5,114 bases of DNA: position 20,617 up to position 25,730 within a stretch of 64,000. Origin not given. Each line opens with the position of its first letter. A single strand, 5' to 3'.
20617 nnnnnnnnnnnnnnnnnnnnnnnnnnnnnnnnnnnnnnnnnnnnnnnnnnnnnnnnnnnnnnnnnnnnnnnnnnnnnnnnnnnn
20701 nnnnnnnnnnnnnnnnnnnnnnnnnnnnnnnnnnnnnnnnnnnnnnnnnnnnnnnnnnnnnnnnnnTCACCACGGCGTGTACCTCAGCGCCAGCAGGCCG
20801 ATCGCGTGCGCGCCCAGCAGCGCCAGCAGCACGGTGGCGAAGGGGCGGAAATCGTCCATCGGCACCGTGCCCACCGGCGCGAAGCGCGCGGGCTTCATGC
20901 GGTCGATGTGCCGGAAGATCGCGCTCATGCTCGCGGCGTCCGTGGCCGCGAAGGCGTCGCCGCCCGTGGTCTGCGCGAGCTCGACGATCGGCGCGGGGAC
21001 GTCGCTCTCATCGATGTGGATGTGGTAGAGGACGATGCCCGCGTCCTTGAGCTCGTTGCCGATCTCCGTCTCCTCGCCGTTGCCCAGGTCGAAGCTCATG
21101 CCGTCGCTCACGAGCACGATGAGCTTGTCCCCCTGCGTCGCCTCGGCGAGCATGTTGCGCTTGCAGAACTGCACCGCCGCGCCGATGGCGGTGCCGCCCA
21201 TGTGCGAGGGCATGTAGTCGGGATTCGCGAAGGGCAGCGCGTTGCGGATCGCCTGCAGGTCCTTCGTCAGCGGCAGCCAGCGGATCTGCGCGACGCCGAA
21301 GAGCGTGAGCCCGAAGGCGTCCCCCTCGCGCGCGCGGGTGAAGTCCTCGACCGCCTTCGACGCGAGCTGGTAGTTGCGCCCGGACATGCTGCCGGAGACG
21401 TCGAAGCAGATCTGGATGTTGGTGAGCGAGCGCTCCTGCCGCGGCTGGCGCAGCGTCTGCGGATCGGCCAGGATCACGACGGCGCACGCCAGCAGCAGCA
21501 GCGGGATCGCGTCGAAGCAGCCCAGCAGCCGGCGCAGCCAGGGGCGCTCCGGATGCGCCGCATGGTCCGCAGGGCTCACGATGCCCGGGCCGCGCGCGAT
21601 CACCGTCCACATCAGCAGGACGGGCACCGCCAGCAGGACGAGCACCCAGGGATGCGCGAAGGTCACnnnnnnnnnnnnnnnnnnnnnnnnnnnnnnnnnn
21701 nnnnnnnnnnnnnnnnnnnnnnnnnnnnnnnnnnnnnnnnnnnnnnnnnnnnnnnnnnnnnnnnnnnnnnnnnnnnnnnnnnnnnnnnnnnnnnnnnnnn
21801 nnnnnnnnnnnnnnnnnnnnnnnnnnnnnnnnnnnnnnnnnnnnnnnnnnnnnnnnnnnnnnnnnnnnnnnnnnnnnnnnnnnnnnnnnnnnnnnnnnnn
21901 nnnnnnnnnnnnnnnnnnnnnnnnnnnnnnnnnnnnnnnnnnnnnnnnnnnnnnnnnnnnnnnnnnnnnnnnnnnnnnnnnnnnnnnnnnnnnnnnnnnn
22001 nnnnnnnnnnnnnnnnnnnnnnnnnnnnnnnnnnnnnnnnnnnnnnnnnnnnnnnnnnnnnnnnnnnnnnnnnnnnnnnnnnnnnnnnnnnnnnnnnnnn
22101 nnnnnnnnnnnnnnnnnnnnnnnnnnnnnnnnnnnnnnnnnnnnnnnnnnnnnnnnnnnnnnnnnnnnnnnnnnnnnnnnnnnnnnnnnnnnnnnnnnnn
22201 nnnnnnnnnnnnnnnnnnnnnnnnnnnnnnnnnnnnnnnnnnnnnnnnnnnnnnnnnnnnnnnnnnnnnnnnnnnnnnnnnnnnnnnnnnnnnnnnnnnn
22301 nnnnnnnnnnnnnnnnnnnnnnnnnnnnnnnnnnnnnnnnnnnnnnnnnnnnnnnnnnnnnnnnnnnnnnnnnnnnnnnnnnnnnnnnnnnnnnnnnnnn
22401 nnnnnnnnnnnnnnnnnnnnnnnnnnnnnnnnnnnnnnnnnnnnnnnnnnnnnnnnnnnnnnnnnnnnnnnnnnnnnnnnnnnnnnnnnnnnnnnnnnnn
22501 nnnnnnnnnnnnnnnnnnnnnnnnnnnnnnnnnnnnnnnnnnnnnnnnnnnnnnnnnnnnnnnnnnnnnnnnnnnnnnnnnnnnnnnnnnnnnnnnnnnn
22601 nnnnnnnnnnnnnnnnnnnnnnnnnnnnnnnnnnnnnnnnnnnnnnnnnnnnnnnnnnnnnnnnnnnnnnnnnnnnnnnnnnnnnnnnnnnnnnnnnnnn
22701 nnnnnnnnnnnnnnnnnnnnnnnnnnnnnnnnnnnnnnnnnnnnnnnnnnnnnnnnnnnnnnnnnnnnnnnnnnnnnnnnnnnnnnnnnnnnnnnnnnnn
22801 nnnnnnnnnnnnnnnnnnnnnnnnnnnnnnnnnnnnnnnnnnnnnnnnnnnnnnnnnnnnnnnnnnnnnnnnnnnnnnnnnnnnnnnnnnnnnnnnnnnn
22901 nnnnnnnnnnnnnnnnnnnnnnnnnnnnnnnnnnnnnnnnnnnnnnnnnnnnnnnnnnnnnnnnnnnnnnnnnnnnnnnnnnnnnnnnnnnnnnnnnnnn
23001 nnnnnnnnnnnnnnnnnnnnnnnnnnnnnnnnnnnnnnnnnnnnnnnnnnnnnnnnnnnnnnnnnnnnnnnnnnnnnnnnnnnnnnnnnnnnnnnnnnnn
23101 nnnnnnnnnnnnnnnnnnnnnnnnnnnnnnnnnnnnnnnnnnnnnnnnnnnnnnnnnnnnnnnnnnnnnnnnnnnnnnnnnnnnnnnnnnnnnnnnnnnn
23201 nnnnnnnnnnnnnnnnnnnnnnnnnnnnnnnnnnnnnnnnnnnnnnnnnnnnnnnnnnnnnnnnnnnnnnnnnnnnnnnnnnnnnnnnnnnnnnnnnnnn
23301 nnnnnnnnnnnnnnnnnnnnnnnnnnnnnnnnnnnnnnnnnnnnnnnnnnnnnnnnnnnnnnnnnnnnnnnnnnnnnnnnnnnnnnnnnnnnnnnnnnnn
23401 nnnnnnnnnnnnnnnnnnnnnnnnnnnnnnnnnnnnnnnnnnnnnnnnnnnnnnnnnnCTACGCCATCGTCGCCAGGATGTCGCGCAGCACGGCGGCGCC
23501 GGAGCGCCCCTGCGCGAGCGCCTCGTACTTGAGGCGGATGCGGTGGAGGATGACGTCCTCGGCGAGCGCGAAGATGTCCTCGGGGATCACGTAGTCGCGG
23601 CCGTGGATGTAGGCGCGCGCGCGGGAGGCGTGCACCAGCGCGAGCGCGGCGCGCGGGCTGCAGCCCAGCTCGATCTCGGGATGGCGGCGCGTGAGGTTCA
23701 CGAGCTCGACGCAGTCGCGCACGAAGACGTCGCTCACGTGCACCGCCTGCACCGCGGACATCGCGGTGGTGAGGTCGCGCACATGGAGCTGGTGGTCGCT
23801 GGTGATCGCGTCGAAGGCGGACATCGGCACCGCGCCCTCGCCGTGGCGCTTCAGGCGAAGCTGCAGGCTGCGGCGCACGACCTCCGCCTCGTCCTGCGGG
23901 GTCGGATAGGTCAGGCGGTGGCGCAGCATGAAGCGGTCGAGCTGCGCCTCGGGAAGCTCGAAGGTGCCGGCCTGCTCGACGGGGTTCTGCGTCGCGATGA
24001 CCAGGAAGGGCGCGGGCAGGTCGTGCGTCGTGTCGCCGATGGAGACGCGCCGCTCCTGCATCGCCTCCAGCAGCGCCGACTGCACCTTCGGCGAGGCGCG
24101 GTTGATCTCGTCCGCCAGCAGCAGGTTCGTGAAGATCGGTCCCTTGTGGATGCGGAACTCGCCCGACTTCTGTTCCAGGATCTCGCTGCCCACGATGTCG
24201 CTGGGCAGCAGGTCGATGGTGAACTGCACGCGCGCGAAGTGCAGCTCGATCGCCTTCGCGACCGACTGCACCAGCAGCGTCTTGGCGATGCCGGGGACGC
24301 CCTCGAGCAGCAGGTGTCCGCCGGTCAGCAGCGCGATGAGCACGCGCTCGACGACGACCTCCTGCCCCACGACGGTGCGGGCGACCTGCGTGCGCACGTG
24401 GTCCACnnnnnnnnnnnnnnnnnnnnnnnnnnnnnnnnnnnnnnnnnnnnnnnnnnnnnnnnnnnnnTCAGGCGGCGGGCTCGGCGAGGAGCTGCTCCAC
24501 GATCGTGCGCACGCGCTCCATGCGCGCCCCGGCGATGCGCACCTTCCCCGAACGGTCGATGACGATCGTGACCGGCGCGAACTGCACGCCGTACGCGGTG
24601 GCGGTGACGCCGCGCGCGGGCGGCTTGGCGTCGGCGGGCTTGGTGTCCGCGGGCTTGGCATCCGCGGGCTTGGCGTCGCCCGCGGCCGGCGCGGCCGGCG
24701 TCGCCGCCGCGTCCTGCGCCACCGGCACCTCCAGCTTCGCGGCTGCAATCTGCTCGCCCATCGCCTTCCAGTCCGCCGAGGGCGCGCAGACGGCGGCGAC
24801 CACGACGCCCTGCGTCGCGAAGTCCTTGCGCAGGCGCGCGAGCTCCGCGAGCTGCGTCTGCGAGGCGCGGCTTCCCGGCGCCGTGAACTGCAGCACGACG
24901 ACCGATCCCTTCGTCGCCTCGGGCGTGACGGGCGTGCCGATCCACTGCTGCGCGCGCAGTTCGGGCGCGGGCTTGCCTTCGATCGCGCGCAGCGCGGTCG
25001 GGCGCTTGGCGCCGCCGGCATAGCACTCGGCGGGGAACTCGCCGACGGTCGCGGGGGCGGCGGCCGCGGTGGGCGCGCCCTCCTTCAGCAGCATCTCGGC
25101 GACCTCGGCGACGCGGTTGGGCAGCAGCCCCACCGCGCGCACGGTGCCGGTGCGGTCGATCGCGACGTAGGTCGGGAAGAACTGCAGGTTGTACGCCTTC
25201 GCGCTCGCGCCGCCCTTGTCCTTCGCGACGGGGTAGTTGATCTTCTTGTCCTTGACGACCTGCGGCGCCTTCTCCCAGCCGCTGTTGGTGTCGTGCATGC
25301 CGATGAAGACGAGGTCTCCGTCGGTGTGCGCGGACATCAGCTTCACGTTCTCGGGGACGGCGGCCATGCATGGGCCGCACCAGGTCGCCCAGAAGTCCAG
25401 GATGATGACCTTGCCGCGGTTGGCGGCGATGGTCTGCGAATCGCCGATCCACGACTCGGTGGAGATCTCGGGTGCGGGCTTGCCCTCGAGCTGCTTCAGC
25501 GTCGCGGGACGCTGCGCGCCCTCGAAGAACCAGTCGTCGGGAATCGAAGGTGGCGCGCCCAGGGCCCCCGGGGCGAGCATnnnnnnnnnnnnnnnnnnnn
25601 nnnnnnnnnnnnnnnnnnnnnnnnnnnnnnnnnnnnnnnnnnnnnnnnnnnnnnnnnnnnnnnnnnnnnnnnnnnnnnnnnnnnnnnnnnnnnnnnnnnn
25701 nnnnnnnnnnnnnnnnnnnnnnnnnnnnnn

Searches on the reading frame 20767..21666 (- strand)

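Call 15: search_protein_families(library=pfam, max_evalue=0.001, proteins=[window:20767-21666:-])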
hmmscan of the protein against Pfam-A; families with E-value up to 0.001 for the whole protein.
window:20767-21666:- (299 aa): 3 families
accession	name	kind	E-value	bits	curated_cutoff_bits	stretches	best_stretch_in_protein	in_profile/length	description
PF13519.12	VWA_2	-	4.7e-13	50.1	27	1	86-189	3-106/107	von Willebrand factor type A domain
PF00092.34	VWA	-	1.1e-11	45.7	23.8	1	83-251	1-172/174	von Willebrand factor type A domain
PF05762.20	VWA_CoxE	-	1.2e-06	28.6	26.4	1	72-262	48-218/222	VWA domain containing CoxE-like protein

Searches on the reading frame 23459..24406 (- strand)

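Call 15: search_protein_families(library=pfam, max_evalue=0.001, proteins=[window:23459-24406:-])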
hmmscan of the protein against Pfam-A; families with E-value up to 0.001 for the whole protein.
window:23459-24406:- (315 aa): 9 families
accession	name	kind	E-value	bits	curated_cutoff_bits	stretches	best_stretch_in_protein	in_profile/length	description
PF07726.17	AAA_3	-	1.3e-63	213.1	27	1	31-161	1-131/131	ATPase family associated with various cellular activities (AAA)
PF17863.7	AAA_lid_2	-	1e-24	86.5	22.7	1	239-310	3-74/74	AAA lid domain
PF07728.20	AAA_5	-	1.3e-16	61.3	22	1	31-159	1-139/139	AAA domain (dynein-related subfamily)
PF20030.5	bpMoxR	-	2.3e-16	59.9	27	1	3-178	5-179/205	MoxR domain in the MoxR-vWA-beta-propeller ternary systems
PF01078.27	Mg_chelatase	-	1.8e-06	27.9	20.3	0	11-50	4-43/207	Magnesium chelatase, subunit ChlI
PF00493.29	MCM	-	9.2e-06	25.4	23.3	1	26-149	54-178/224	MCM P-loop domain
PF00004.35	AAA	-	1.1e-05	26.3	21.2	1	32-158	1-122/131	ATPase family associated with various cellular activities (AAA)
PF00158.32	Sigma54_activat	-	0.00024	21.3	20.2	1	27-144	20-146/168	Sigma-54 interaction domain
PF05496.18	RuvB_N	-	0.00053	20.2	27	0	30-123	34-115/159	Holliday junction DNA helicase RuvB P-loop domain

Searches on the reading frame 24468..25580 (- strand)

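Call 15: search_protein_families(library=pfam, max_evalue=0.001, proteins=[window:24468-25580:-])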
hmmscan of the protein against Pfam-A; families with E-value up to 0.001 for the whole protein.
window:24468-25580:- (370 aa): 5 families
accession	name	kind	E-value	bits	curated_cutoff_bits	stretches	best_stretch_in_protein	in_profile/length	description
PF08534.16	Redoxin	-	5.5e-26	91.6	26.6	2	32-162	2-146/148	Redoxin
PF00578.27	AhpC-TSA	-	2.4e-25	89.3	26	2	33-149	2-123/124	AhpC/TSA family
PF13905.12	Thioredoxin_8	-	5.8e-15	55.8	27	1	56-147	1-94/94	Thioredoxin-like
PF00085.26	Thioredoxin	-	2.1e-07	31.3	23.5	1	54-95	16-56/103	Thioredoxin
PF13098.12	Thioredoxin_2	-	1.7e-06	28.7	27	1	52-155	1-97/104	Thioredoxin-like domain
